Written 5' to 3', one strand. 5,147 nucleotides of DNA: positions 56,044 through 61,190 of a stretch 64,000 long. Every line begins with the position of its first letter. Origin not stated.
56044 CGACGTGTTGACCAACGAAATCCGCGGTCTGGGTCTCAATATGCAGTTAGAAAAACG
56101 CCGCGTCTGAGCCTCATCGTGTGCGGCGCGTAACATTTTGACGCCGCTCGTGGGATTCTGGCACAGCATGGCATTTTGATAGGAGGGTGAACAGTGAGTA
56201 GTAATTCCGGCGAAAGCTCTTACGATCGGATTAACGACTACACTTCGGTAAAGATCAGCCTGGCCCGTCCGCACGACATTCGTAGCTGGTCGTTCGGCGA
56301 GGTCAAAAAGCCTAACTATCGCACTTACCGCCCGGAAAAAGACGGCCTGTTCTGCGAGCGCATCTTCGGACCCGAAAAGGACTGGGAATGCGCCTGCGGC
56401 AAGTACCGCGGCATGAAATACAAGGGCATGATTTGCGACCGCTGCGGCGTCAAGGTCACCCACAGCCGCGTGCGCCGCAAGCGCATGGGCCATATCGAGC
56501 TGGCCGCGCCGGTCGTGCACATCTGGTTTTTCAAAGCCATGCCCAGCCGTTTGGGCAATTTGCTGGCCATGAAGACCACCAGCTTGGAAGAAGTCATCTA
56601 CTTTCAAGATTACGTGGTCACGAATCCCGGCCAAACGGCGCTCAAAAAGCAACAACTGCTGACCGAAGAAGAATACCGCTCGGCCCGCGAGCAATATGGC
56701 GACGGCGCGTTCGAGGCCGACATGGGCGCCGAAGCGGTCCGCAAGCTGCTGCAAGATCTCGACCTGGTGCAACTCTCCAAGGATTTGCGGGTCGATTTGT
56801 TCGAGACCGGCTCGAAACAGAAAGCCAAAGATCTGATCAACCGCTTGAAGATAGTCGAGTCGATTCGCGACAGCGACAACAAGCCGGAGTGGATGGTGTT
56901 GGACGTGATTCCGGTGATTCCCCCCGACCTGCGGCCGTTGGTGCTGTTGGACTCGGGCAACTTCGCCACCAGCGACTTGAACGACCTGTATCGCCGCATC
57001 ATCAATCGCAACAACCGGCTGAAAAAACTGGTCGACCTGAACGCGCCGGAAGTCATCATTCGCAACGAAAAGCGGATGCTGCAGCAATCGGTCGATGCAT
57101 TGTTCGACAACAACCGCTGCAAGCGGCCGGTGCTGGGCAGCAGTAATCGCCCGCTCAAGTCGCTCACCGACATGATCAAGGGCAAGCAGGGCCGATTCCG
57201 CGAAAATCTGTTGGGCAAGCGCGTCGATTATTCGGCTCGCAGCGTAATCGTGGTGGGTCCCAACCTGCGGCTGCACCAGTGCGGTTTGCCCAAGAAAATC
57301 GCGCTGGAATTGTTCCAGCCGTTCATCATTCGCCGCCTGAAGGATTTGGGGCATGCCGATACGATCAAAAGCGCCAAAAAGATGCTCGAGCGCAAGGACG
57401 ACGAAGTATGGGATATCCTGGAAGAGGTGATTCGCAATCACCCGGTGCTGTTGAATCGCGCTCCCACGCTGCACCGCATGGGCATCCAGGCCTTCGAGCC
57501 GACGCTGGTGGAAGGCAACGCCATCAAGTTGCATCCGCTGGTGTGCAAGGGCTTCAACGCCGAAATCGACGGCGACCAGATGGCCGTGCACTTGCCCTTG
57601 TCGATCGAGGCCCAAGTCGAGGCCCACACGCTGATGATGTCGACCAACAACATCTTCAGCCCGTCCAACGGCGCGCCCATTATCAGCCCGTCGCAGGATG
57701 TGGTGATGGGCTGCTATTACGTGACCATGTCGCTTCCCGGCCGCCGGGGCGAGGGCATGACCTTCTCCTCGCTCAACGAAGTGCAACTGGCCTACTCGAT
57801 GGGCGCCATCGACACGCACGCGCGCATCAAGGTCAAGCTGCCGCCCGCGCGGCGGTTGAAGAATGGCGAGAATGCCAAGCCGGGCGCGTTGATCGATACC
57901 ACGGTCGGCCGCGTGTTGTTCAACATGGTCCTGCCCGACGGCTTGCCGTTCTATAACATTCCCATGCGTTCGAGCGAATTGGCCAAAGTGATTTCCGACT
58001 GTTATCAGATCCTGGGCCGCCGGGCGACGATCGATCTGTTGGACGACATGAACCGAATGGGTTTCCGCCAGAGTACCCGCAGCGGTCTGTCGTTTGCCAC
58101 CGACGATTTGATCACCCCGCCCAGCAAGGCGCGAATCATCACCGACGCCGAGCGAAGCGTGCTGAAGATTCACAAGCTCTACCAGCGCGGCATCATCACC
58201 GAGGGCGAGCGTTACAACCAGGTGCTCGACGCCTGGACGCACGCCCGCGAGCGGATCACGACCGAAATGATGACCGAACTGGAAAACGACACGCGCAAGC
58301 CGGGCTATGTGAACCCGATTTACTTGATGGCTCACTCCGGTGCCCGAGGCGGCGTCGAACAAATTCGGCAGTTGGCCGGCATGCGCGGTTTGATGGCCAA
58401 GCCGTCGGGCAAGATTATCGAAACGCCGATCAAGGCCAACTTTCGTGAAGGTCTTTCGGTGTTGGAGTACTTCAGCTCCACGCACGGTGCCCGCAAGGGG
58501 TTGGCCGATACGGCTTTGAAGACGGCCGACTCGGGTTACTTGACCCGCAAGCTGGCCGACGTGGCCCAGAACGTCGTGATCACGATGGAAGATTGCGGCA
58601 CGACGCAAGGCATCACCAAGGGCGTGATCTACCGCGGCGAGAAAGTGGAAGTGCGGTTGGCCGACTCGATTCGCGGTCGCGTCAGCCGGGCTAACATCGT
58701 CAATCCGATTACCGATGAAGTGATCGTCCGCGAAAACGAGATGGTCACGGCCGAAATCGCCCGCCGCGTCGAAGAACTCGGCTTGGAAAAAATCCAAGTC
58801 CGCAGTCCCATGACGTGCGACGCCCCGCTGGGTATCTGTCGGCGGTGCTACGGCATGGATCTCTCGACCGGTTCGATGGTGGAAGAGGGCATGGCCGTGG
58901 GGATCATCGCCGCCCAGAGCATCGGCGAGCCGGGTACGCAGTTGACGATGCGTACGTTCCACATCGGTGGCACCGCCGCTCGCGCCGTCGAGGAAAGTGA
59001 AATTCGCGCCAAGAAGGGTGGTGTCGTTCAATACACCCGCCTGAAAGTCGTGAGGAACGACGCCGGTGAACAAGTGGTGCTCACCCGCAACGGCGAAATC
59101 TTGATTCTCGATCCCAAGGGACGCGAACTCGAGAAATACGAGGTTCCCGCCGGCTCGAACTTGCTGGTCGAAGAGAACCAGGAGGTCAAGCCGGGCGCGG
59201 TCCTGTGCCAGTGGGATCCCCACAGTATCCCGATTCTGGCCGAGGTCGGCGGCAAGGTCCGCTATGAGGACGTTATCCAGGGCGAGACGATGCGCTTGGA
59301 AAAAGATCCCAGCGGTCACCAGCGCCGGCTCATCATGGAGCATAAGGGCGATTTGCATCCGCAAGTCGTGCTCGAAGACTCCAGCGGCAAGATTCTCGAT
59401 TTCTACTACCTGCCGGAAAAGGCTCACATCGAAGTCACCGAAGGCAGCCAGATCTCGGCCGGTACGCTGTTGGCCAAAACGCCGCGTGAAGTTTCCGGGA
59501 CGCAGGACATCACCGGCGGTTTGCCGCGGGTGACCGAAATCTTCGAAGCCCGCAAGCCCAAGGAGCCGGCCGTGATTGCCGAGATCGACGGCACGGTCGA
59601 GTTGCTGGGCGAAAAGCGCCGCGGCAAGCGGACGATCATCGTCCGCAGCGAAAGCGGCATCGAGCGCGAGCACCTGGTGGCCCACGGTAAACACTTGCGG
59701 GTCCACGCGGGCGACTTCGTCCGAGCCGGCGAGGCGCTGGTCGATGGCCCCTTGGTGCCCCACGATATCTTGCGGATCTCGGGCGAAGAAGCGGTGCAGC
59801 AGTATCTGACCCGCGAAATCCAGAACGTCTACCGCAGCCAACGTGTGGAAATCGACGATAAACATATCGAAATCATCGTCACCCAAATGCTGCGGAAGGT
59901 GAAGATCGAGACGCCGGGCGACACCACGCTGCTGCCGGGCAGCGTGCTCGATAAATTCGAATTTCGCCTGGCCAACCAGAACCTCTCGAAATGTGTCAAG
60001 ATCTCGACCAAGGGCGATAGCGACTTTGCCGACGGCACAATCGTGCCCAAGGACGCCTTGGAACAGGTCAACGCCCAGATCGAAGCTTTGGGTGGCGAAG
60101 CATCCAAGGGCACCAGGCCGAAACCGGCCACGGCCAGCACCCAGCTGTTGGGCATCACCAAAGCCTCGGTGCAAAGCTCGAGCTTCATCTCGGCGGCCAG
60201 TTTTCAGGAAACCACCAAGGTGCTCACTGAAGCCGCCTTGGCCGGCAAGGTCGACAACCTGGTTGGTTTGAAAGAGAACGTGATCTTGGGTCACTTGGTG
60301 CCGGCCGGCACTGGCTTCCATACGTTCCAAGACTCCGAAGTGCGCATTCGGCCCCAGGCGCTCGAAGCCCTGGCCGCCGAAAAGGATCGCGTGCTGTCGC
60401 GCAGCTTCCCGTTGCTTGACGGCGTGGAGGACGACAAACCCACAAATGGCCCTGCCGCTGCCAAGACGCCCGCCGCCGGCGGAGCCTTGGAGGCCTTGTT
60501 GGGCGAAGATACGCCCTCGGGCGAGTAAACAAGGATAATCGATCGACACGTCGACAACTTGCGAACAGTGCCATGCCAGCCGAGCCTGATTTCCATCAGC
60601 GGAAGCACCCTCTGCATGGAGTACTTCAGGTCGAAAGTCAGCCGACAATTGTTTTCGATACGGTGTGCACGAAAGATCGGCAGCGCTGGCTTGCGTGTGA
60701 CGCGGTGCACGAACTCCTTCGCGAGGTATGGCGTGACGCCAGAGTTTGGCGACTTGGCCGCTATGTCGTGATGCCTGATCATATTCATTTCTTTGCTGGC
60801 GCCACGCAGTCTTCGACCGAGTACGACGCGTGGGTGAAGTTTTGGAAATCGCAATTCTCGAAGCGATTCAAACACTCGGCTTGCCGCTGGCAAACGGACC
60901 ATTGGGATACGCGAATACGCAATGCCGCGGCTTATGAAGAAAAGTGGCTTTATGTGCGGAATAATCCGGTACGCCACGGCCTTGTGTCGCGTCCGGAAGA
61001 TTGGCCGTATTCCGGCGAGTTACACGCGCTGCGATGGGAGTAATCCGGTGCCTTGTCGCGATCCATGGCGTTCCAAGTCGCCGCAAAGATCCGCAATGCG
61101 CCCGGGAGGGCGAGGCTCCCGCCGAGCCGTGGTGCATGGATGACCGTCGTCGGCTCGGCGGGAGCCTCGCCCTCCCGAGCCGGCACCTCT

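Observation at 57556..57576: rpoC active-site motif reads NAEIDGD instead of the invariant NADFDGD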

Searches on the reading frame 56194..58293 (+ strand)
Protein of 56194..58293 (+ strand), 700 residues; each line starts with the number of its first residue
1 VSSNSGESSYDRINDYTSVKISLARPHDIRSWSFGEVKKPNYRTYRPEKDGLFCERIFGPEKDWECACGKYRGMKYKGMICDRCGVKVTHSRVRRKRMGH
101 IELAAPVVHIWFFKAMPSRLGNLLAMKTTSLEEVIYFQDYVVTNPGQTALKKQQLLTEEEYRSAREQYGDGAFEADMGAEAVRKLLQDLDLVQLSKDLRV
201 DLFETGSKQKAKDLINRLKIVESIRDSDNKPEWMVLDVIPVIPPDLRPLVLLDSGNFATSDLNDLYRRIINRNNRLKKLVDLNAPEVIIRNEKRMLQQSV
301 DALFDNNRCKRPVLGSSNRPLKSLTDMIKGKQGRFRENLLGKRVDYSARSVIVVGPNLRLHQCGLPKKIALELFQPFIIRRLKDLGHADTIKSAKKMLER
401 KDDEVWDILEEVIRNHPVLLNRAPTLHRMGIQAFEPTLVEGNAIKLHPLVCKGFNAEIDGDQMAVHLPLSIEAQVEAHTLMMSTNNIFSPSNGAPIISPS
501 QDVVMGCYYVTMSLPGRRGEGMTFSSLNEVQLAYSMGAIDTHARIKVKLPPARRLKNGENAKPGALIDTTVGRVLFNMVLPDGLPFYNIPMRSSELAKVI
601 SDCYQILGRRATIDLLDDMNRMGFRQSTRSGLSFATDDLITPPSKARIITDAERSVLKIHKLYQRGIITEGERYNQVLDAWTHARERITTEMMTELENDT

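Call 51: search_protein_representatives(protein=window:56194-58293:+)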
Query: 700 residues. Proteins with E-value up to 0.001 (for the whole library): 23099; up to 1e-10: 14748; up to 1e-30: 5241. The best 150 are listed.
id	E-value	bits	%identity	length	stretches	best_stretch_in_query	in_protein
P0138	0.0e+00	1065.7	69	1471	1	7-699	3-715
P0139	4.0e-276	934.5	66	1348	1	3-641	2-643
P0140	5.2e-265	897.8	64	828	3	166-495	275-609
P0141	2.3e-263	892.3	46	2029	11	124-384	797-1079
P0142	3.1e-258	875.4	56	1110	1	12-696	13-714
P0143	5.8e-254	861.3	57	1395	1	16-697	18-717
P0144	1.7e-253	859.7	60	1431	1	10-657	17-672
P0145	2.5e-253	859.2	57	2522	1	11-699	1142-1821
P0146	2.6e-250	849.2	57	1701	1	13-699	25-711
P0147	2.0e-249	846.3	56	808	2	12-597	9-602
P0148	5.0e-248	841.7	56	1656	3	141-699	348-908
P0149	5.5e-247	838.2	55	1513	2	11-526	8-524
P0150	9.8e-246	834.1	55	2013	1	15-694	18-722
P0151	2.0e-244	829.8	55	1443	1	13-699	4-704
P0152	2.7e-244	829.3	55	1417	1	12-697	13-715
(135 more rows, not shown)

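Call 59: find_homologous_proteins(query=P0139, max_evalue=1e-50)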
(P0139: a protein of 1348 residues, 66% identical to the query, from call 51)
Query P0139 (1348 aa): 8000 proteins with E <= 1e-50 among 8000 candidates; the best 120 are listed.
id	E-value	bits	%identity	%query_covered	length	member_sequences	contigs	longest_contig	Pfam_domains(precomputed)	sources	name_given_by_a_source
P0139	0.0e+0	3081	100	100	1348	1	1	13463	PF04998.23,PF00623.26,PF04983.24,PF04997.18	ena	-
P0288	0.0e+0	1702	59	83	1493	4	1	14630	PF04998.23,PF01333.26,PF00623.26,PF21668.4,PF04983.24,PF05000.23,PF04997.18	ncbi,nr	ncbi:MAG: DNA-directed RNA polymerase subunit beta' [Thermoguttaceae bacterium]|nr:DNA-directed RNA 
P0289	0.0e+0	1669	59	76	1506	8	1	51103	PF25984.1,PF04998.23,PF01333.26,PF00623.26,PF21668.4,PF04983.24,PF05000.23,PF04997.18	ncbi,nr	ncbi:MAG: DNA-directed RNA polymerase subunit beta' [Thermoguttaceae bacterium]|nr:DNA-directed RNA 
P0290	0.0e+0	1586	59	76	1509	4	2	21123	PF04998.23,PF00623.26,PF21668.4,PF04983.24,PF05000.23,PF04997.18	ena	-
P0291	0.0e+0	1542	56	76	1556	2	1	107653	PF25984.1,PF04998.23,PF01333.26,PF00623.26,PF21668.4,PF04983.24,PF05000.23,PF04997.18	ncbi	-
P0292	0.0e+0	1537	54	83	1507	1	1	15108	PF25984.1,PF04998.23,PF01333.26,PF00623.26,PF21668.4,PF04983.24,PF05000.23,PF04997.18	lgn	-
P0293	0.0e+0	1535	54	83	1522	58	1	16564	PF25984.1,PF04998.23,PF01333.26,PF00623.26,PF21668.4,PF04983.24,PF05000.23,PF04997.18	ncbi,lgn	-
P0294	0.0e+0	1533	56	76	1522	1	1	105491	PF25984.1,PF01551.30,PF04998.23,PF00623.26,PF21668.4,PF04983.24,PF05000.23,PF04997.18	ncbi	-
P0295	0.0e+0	1509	55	76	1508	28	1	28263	PF04998.23,PF00623.26,PF04983.24,PF05000.23,PF04997.18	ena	-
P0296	0.0e+0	1478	57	72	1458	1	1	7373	PF04998.23,PF00623.26,PF21668.4,PF04983.24,PF05000.23,PF04997.18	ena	-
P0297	0.0e+0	1471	57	72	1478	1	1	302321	PF04998.23,PF00623.26,PF21668.4,PF04983.24,PF05000.23,PF04997.18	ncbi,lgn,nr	ncbi:MAG: DNA-directed RNA polymerase subunit beta' [Planctomycetia bacterium]|nr:DNA-directed RNA p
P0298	0.0e+0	1463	47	98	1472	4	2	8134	PF04998.23,PF00623.26,PF04983.24,PF05000.23,PF04997.18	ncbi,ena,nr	ncbi:MAG: DNA-directed RNA polymerase subunit beta' [Thermoguttaceae bacterium]|nr:DNA-directed RNA 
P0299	0.0e+0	1461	57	71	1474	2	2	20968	PF04998.23,PF00623.26,PF21668.4,PF04983.24,PF05000.23,PF04997.18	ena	-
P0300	0.0e+0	1453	55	76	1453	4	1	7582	PF25984.1,PF04998.23,PF01333.26,PF00623.26,PF21668.4,PF04983.24,PF05000.23,PF04997.18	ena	-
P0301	0.0e+0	1442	55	76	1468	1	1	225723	PF04998.23,PF00623.26,PF21668.4,PF04983.24,PF05000.23,PF04997.18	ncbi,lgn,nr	ncbi:MAG: DNA-directed RNA polymerase subunit beta' [Planctomycetia bacterium]|nr:DNA-directed RNA p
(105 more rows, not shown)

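Call 60: find_encoding_contigs(protein=P0139, flank=10000, max_places=3)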
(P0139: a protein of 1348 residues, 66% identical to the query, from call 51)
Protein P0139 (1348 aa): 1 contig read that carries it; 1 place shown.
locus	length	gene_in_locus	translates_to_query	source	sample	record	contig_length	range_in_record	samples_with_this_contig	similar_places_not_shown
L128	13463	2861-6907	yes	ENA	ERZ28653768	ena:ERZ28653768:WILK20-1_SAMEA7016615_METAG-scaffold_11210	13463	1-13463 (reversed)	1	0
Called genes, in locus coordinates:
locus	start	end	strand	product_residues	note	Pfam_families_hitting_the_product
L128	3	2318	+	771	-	?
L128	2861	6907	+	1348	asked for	PF04997:RNA_pol_Rpb1_1, PF00623:RNA_pol_Rpb1_2, PF04983:RNA_pol_Rpb1_3, PF04998:RNA_pol_Rpb1_5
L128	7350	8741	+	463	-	PF00890:FAD_binding_2 (weak), PF01266:DAO (weak), PF01593:Amino_oxidase, PF07992:Pyr_redox_2 (faint), PF12831:FAD_oxidored (weak), PF13450:NAD_binding_8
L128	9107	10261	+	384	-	PF00149:Metallophos, PF12850:Metallophos_2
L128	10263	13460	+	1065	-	PF13476:AAA_23, PF13514:AAA_27 (weak), PF13555:AAA_29 (weak), PF13558:SbcC_Walker_B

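Call 71: search_solved_structures(query=window:56194-57993:+, max_evalue=1e-50, show_alignments=1)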
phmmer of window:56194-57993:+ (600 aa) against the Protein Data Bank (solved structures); distinct sequences matched with E-value up to 1e-50: 82 (the best 60 are shown).
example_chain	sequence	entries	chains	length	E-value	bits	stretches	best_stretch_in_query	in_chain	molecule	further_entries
6j9e_D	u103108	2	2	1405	2.1e-248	829.1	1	14-587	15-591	DNA-directed RNA polymerase subunit beta'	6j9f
8i23_D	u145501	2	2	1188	2.6e-248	828.8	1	3-587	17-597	DNA-directed RNA polymerase subunit beta'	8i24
7l7b_D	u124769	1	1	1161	1.8e-247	826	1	13-587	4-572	DNA-directed RNA polymerase subunit beta'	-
7xya_D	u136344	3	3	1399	2.3e-246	822.4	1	11-597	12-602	DNA-directed RNA polymerase subunit beta'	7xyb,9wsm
7f0r_D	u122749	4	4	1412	2.3e-246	822.3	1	11-597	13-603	DNA-directed RNA polymerase subunit beta'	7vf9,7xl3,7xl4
8g1s_J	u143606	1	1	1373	4.7e-246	821.3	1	12-588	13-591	DNA-directed RNA polymerase subunit beta'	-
9q94_D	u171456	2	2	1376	4.8e-246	821.3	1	12-588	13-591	DNA-directed RNA polymerase subunit beta'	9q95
8re4_D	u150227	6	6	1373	4.8e-246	821.3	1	12-588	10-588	DNA-directed RNA polymerase subunit beta'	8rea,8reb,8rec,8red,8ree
6awb_04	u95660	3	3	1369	4.9e-246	821.3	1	12-588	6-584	DNA-directed RNA polymerase subunit beta'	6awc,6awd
8aby_D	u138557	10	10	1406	5e-246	821.2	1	12-588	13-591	DNA-directed RNA polymerase subunit beta'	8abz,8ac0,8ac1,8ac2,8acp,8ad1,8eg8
10ma_J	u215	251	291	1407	5e-246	821.2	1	12-588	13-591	DNA-directed RNA polymerase subunit beta' | Escherichia coli RNA polymerase beta' subunit | DNA-DIRECTED RNA POLYMERASE BETA'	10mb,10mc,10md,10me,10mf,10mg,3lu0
8eg7_J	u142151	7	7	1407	5e-246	821.2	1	12-588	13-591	DNA-directed RNA polymerase subunit beta'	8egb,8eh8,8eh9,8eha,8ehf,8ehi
6vyw_AE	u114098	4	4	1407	5e-246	821.2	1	12-588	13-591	DNA-directed RNA polymerase subunit beta'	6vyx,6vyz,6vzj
6n60_D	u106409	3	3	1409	5e-246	821.2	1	12-588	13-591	DNA-directed RNA polymerase subunit beta'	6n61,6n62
3iyd_D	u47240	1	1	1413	5e-246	821.2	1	12-588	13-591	DNA-directed RNA polymerase subunit beta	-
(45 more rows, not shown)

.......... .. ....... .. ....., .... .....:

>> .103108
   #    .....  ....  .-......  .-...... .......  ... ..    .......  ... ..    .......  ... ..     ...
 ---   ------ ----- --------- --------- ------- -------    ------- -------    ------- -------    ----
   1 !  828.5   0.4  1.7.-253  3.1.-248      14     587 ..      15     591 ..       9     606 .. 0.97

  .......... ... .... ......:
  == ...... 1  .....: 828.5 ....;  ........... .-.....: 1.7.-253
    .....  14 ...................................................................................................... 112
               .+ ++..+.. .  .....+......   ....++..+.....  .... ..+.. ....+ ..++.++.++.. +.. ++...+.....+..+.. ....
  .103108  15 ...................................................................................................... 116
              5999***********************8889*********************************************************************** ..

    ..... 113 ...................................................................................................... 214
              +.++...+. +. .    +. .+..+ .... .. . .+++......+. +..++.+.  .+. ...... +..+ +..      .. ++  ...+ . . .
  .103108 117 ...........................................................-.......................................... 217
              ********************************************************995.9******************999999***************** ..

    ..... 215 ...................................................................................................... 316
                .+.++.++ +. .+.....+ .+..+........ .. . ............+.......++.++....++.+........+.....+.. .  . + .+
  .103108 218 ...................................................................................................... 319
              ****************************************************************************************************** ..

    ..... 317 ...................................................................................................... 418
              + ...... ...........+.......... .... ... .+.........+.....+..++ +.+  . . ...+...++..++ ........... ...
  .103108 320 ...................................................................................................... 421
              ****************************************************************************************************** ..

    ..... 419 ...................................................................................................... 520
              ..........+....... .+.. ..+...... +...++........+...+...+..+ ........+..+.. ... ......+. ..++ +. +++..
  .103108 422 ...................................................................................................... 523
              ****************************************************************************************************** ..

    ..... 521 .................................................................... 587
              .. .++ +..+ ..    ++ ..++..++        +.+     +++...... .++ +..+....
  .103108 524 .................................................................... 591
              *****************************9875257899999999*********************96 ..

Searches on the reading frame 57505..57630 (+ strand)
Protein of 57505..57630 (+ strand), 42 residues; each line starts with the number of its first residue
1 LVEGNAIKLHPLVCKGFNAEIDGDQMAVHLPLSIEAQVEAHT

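Call 26: find_homologous_proteins(query=window:57505-57630:+, max_evalue=0.001)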
Query seq(42 aa) (42 aa): 3 proteins with E <= 0.001 among 5 candidates.
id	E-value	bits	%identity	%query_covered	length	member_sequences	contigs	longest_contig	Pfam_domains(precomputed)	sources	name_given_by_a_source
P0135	1.2e-13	66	89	86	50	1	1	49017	PF00623.26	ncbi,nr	ncbi:MAG TPA: hypothetical protein EYQ75_00375, partial [Planctomycetaceae bacterium]|nr:hypothetica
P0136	1.0e-12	64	88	81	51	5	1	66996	PF00623.26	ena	-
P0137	5.7e-6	43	66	100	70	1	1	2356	PF00623.26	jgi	-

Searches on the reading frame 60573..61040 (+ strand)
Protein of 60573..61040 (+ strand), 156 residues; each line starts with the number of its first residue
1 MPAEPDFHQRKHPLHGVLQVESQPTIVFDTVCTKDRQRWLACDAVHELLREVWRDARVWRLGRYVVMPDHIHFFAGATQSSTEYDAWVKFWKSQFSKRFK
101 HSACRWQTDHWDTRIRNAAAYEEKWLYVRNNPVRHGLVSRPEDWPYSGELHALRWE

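Call 47: search_protein_families(library=pfam, proteins=[window:60573-61040:+], max_evalue=0.01)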
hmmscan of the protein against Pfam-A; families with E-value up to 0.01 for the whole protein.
window:60573-61040:+ (156 aa): 1 family
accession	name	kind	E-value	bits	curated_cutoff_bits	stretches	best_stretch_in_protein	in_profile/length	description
PF01797.21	Y1_Tnp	-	0.0015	19.1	23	1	31-110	11-91/121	Transposase IS200 like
